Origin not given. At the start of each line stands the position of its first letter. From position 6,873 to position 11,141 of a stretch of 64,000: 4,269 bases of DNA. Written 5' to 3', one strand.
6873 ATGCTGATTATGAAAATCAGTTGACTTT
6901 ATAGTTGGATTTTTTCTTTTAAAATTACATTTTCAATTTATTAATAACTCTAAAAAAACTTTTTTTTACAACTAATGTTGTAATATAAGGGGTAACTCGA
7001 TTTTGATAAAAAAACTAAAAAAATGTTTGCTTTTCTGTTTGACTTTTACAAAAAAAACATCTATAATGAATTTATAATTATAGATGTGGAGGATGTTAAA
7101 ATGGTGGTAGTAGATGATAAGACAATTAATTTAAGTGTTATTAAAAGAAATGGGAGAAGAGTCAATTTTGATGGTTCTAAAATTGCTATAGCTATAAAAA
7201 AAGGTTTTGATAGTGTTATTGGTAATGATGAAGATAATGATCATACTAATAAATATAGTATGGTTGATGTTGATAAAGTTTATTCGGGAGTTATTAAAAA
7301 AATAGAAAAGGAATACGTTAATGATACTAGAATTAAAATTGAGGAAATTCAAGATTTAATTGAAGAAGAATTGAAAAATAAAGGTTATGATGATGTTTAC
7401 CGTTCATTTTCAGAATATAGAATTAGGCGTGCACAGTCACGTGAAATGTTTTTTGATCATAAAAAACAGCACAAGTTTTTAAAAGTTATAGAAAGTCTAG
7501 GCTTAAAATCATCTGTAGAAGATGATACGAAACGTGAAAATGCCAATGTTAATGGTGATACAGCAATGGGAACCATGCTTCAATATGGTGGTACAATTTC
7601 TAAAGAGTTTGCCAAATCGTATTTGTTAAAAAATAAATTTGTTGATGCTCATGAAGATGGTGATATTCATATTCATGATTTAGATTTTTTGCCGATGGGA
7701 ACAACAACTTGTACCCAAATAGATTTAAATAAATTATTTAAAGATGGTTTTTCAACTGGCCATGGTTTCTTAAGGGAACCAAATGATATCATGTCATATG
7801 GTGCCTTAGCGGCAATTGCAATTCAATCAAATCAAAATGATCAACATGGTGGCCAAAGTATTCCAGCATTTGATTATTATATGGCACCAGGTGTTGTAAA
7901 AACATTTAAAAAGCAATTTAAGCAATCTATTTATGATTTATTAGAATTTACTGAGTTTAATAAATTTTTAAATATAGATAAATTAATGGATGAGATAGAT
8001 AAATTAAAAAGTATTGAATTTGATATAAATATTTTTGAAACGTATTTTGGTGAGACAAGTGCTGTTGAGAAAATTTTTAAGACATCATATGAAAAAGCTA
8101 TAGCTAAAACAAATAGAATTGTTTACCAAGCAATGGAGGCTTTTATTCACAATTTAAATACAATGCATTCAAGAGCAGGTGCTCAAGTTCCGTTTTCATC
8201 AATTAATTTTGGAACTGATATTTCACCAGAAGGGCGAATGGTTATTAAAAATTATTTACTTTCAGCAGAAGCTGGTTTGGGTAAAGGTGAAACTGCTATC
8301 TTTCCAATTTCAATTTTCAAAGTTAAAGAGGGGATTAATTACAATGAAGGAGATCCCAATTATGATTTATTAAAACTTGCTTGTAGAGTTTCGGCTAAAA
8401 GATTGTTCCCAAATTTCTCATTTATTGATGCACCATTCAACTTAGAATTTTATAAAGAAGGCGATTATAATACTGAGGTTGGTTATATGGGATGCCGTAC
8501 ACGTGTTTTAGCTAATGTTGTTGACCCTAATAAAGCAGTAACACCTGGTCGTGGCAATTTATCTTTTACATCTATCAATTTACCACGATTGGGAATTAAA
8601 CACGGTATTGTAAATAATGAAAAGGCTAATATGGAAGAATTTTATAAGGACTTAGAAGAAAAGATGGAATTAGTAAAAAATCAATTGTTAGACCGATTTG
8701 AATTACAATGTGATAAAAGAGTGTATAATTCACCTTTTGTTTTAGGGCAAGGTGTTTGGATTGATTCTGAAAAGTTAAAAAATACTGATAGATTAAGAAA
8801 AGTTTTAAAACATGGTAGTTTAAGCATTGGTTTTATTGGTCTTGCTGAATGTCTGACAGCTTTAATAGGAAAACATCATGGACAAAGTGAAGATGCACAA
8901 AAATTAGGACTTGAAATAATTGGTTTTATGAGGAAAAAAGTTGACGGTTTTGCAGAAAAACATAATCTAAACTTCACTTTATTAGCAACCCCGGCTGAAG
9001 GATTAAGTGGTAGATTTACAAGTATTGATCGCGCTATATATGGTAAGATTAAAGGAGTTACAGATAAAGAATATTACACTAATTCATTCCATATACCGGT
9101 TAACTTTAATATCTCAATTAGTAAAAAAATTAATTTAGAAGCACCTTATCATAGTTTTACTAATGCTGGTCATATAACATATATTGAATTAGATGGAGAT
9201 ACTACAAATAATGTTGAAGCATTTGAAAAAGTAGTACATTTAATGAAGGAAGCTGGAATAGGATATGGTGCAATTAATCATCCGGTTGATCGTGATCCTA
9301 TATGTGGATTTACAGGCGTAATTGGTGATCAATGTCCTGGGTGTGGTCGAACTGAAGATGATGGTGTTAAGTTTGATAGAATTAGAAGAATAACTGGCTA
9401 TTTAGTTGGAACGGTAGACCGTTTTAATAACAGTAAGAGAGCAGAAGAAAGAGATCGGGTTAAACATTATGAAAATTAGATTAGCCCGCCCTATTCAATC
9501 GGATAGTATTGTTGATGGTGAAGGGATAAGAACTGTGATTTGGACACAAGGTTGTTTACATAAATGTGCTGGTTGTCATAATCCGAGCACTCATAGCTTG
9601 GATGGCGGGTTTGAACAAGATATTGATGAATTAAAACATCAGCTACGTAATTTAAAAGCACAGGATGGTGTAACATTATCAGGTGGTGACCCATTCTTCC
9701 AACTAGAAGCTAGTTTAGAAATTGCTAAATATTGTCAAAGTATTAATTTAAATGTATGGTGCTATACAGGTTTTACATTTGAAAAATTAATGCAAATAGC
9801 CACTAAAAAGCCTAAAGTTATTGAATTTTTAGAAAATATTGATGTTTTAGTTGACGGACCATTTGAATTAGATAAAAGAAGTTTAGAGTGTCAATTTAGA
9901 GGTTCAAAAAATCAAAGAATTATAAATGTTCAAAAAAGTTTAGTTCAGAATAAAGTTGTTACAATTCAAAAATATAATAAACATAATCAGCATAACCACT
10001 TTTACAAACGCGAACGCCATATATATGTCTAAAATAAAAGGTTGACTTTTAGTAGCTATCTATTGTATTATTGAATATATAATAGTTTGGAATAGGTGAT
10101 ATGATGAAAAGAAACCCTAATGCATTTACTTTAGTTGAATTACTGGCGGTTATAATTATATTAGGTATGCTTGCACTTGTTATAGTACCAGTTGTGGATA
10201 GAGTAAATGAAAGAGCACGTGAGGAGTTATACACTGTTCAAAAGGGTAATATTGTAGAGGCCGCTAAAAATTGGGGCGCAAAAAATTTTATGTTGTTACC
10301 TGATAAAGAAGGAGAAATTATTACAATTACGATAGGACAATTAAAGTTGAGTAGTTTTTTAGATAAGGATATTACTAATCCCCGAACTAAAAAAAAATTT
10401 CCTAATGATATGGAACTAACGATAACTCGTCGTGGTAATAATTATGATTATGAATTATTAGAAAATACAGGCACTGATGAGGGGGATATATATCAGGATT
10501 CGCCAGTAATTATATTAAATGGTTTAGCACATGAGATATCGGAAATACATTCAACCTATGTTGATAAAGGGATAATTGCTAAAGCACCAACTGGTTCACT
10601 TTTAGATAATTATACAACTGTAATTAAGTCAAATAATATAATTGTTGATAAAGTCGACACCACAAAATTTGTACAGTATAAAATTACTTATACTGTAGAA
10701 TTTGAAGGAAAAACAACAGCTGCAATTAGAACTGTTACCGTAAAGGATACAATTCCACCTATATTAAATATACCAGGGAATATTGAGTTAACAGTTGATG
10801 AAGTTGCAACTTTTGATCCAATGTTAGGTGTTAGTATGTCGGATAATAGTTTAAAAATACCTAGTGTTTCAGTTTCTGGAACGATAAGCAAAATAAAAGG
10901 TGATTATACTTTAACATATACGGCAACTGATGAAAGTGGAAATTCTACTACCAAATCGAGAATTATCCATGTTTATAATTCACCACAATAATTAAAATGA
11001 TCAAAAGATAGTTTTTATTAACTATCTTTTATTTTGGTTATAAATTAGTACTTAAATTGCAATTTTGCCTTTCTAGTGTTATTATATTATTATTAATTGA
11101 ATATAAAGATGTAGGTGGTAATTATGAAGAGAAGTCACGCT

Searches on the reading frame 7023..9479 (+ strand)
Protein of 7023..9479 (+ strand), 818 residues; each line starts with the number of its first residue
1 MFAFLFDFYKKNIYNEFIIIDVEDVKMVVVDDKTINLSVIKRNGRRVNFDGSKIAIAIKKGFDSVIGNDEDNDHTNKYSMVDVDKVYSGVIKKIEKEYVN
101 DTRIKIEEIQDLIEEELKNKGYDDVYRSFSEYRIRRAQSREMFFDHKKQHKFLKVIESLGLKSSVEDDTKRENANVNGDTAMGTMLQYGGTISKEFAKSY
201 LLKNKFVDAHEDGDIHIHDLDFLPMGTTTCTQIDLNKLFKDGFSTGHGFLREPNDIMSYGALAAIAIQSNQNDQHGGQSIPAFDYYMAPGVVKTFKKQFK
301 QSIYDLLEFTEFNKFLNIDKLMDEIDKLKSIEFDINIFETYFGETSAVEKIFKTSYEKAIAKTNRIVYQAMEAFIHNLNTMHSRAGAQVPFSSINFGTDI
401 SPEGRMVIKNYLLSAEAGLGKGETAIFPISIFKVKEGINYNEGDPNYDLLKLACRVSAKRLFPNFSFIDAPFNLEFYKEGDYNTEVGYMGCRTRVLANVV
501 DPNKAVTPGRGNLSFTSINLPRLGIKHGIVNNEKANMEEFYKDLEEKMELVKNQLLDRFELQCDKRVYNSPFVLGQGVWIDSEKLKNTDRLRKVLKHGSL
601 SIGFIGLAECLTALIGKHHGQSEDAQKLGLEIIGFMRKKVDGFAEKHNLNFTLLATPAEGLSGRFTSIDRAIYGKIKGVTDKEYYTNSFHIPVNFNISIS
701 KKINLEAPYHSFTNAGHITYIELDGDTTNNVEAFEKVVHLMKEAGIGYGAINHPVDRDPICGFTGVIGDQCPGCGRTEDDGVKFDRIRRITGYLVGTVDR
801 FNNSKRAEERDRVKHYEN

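Call 56: search_protein_families(library=pfam, proteins=[window:7023-9479:+], max_evalue=0.000001)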
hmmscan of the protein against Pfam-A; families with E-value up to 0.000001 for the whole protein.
window:7023-9479:+ (818 aa): 2 families
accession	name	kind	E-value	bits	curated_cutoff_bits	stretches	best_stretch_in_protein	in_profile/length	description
PF13597.11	NRDD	-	2.2e-196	654.3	26.2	1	172-815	1-562/562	Anaerobic ribonucleoside-triphosphate reductase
PF03477.21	ATP-cone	-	4.1e-16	59.7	25.8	1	38-137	2-87/88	ATP cone domain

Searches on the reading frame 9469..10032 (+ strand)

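Call 56: search_protein_families(library=pfam, proteins=[window:9469-10032:+], max_evalue=0.000001)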
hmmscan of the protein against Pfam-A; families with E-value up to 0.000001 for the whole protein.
window:9469-10032:+ (187 aa): 2 families
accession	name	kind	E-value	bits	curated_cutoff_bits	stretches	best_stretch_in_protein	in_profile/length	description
PF13353.11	Fer4_12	-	1.2e-36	126.4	22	1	15-152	1-137/137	4Fe-4S single cluster domain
PF04055.27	Radical_SAM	-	1.7e-08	35.2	29.5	1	23-103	1-88/166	Radical SAM superfamily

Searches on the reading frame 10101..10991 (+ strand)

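Call 56: search_protein_families(library=pfam, proteins=[window:10101-10991:+], max_evalue=0.000001)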
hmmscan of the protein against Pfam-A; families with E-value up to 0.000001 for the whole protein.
window:10101-10991:+ (296 aa): 1 family
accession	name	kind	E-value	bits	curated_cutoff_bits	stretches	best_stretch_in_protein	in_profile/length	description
PF16403.11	Bact_surface_Ig-like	-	5.9e-16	58.7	27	1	224-291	3-71/71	Bacterial surface protein, Ig-like domain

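Call 65: search_protein_families(library=pfam, proteins=[window:10101-10991:+], max_evalue=0.001)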
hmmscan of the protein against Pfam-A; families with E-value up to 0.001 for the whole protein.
window:10101-10991:+ (296 aa): 2 families
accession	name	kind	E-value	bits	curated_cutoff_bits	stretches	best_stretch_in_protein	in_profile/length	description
PF16403.11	Bact_surface_Ig-like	-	5.9e-16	58.7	27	2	224-291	3-71/71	Bacterial surface protein, Ig-like domain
PF07963.17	N_methyl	-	1e-05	25.3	21.2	1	4-28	2-26/27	Prokaryotic N-terminal methylation motif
